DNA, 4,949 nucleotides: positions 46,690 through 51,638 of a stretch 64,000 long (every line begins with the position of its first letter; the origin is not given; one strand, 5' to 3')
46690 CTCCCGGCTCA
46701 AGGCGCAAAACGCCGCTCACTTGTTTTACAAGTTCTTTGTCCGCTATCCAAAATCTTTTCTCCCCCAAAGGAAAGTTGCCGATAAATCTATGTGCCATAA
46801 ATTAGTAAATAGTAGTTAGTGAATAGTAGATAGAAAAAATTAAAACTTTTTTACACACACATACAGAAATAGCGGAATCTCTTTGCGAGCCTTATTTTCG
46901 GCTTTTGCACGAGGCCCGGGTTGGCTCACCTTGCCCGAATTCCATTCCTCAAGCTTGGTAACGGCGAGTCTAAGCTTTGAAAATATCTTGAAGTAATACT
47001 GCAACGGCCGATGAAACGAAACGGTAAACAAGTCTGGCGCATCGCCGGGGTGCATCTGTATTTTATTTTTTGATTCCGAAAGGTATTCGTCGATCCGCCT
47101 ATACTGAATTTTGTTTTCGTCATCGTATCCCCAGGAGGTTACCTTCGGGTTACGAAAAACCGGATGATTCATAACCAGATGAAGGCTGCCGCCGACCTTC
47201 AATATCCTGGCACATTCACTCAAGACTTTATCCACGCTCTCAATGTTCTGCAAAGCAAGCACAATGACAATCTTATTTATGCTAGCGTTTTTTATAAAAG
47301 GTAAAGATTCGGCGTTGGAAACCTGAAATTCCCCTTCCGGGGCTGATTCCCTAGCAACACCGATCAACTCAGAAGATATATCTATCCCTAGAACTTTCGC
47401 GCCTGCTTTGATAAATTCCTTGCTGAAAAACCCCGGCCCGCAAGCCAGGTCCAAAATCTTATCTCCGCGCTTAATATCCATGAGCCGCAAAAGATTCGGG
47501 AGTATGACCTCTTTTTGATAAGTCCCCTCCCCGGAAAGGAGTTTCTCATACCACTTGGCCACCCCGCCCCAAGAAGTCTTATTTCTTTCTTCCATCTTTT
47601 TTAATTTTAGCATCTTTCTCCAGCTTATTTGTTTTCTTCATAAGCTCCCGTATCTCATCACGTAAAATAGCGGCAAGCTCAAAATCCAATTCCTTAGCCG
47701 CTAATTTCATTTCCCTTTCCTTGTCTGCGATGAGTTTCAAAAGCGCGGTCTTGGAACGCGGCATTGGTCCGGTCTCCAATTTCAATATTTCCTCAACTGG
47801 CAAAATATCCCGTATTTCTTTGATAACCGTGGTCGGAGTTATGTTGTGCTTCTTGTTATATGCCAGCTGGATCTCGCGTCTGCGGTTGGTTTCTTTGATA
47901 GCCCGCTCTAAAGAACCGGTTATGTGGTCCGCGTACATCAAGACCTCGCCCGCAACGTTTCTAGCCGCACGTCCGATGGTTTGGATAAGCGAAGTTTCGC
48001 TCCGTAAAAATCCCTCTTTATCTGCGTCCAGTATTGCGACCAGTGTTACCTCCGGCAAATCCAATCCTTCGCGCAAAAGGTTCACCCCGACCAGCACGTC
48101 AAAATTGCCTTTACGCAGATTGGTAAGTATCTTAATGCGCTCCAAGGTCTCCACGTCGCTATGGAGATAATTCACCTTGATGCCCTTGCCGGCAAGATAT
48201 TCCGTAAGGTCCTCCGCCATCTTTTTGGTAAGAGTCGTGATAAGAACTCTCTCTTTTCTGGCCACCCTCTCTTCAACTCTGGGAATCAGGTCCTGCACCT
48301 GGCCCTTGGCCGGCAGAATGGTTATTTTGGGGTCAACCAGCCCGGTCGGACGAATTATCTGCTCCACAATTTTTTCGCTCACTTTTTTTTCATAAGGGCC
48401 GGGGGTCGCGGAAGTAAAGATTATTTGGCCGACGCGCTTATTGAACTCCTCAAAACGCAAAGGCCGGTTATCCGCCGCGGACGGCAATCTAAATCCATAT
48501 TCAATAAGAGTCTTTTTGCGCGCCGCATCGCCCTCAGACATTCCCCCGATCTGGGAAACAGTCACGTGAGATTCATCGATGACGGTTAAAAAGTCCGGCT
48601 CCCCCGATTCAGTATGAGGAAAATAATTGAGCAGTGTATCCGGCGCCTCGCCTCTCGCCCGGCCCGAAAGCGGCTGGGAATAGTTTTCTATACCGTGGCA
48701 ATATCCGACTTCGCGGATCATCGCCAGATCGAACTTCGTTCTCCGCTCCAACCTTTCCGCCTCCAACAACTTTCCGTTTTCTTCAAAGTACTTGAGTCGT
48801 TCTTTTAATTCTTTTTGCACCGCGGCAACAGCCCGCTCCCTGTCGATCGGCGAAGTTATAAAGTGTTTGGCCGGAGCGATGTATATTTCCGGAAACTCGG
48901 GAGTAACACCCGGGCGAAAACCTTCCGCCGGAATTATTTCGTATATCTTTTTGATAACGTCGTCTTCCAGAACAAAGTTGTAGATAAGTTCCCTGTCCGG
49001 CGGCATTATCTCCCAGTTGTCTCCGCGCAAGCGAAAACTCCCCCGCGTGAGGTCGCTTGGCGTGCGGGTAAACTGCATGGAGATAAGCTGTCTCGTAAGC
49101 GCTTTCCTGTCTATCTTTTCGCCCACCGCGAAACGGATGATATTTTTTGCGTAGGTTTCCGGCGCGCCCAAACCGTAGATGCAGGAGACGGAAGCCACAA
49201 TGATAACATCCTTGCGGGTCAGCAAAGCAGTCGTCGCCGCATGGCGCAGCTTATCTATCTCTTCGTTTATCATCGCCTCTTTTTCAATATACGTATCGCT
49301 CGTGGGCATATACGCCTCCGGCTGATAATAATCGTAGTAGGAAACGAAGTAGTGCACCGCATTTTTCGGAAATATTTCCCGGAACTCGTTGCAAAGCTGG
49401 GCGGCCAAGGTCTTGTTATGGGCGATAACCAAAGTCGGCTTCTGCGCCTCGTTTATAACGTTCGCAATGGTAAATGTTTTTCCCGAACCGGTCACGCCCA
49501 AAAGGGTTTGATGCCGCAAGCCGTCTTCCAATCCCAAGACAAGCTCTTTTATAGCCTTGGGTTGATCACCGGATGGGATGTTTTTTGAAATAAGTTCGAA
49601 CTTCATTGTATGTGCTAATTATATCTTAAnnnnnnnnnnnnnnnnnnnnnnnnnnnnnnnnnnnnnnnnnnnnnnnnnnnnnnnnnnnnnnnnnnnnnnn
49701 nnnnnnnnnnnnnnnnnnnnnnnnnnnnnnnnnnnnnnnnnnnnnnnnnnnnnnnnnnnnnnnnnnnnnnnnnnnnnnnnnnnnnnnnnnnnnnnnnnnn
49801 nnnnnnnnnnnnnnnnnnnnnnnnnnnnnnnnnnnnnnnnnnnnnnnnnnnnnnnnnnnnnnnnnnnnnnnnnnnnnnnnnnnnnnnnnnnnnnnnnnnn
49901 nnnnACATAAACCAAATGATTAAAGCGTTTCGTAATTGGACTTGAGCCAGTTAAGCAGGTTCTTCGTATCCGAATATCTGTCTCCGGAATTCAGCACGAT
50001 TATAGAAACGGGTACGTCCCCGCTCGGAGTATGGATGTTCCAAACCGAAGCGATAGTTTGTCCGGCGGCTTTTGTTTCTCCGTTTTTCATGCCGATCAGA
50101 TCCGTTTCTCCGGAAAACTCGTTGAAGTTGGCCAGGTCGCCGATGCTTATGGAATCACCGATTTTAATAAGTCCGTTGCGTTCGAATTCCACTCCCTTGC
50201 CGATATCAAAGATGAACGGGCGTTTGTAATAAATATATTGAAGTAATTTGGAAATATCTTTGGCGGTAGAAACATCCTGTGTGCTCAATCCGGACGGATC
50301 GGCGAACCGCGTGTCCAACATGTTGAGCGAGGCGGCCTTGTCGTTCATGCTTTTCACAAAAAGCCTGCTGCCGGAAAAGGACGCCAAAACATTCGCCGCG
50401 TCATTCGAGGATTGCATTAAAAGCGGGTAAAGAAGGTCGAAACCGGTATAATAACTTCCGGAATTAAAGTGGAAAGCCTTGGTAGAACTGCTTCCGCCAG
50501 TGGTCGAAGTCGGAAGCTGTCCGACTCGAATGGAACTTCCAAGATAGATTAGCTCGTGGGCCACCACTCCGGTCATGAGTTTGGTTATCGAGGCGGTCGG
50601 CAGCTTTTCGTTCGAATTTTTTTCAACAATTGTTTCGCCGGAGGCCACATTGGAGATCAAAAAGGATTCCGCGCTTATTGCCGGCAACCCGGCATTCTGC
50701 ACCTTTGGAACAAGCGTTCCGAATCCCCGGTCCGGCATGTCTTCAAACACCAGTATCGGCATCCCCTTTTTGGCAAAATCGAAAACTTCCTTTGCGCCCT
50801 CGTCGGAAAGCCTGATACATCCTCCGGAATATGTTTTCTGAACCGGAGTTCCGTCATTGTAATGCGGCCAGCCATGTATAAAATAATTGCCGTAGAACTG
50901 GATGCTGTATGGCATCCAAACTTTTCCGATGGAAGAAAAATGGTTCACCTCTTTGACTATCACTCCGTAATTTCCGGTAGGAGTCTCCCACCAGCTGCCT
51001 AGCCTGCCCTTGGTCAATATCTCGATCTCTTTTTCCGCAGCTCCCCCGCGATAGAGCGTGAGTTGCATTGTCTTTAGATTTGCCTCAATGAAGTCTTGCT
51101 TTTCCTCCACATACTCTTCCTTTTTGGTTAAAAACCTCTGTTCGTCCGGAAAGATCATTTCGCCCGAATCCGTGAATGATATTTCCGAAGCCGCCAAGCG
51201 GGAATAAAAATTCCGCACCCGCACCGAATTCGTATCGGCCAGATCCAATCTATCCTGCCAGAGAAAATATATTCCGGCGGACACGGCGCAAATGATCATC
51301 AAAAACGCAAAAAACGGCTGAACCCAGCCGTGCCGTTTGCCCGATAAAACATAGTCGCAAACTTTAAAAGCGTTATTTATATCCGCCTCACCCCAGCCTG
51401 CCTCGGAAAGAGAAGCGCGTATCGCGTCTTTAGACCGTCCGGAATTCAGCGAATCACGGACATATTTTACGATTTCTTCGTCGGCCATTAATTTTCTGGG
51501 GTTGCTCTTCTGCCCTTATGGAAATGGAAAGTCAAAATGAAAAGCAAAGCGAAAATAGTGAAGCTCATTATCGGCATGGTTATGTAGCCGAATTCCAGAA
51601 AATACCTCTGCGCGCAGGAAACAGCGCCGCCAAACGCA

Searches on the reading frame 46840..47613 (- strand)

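Call 21: search_protein_families(library=pfam, proteins=[window:46840-47613:-], max_evalue=0.0001)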
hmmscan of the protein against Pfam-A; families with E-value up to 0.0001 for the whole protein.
window:46840-47613:- (257 aa): 6 families
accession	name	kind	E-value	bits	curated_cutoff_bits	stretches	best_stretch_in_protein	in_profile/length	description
PF08241.18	Methyltransf_11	-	9.3e-18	65.1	21.2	1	54-144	1-93/95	Methyltransferase domain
PF13649.12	Methyltransf_25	-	9.1e-17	62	27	1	53-142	1-97/97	Methyltransferase domain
PF01209.24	Ubie_methyltran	-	6e-14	52.4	20.1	1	43-147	41-152/233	ubiE/COQ5 methyltransferase family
PF13847.12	Methyltransf_31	-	9.5e-14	51.7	27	1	47-144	1-107/145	Methyltransferase domain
PF13489.12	Methyltransf_23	-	6.2e-09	36.2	27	1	33-171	5-144/164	Methyltransferase domain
PF08242.18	Methyltransf_12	-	1.9e-08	35.4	30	1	54-144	1-98/98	Methyltransferase domain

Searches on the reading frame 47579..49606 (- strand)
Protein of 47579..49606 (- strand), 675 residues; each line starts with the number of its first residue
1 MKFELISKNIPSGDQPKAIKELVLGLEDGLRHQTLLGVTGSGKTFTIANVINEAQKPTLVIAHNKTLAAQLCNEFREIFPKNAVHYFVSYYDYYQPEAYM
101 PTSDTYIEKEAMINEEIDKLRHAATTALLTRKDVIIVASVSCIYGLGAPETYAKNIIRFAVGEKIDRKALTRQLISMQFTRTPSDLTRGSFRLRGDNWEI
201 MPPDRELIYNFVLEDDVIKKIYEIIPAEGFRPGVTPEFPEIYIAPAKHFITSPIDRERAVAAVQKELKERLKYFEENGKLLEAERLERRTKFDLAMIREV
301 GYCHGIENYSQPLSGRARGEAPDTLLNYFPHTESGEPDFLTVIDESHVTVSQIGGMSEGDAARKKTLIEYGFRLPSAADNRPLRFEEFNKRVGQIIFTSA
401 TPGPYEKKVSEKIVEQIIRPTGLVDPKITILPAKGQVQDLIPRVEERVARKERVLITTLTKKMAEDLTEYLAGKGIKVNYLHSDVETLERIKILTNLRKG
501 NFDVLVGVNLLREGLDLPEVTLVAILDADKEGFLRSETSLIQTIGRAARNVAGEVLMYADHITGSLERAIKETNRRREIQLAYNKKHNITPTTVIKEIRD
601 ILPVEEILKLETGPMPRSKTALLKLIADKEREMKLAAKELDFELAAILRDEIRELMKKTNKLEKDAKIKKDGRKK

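Call 21: search_protein_families(library=pfam, proteins=[window:47579-49606:-], max_evalue=0.0001)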
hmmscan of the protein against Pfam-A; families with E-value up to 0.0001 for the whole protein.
window:47579-49606:- (675 aa): 6 families
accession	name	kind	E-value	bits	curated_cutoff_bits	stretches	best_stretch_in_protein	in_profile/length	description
PF12344.14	UvrB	-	1.1e-22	80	27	1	557-599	1-43/43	Ultra-violet resistance protein B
PF00271.37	Helicase_C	-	3.3e-21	76.1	23.5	1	447-550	11-109/110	Helicase conserved C-terminal domain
PF17757.6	UvrB_inter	-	3.2e-16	59.7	22.9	1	157-249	1-91/91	UvrB interaction domain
PF04851.21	ResIII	-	3.4e-11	43.8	22.5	1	14-117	7-114/164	Type III restriction enzyme, res subunit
PF02151.25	UVR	-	7.2e-07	29.2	21.5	1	624-655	2-33/36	UvrB/uvrC motif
PF00270.35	DEAD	-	2e-06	28.1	26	0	15-85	4-77/167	DEAD/DEAH box helicase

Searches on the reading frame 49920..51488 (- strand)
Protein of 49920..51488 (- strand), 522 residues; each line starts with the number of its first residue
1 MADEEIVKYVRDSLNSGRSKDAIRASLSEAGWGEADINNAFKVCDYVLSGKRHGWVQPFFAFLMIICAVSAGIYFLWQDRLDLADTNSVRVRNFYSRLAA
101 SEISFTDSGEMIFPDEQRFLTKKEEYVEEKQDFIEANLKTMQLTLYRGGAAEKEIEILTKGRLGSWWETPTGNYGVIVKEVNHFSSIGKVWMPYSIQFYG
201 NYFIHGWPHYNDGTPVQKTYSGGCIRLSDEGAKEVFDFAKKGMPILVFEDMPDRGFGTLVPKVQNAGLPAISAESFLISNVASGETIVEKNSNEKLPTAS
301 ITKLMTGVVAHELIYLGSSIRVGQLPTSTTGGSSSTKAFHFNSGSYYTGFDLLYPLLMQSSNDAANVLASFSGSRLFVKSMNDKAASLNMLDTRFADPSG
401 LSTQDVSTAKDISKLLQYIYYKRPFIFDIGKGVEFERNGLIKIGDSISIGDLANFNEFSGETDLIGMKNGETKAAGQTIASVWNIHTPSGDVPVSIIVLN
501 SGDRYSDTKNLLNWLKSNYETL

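Call 21: search_protein_families(library=pfam, proteins=[window:49920-51488:-], max_evalue=0.0001)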
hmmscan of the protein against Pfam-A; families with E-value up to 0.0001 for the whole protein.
window:49920-51488:- (522 aa): 4 families
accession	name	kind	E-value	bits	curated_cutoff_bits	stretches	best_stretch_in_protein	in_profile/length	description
PF00768.25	Peptidase_S11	-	1.3e-32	113.7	27.6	1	265-500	4-236/239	D-alanyl-D-alanine carboxypeptidase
PF03734.19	YkuD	-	2.5e-14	54.5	23.4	1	132-247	2-146/146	L,D-transpeptidase catalytic domain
PF13354.11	Beta-lactamase2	-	1.6e-08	34.6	22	1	276-420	2-147/214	Beta-lactamase enzyme family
PF02113.21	Peptidase_S13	-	2.2e-06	27.1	22.8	0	366-422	302-356/444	D-Ala-D-Ala carboxypeptidase 3 (S13) family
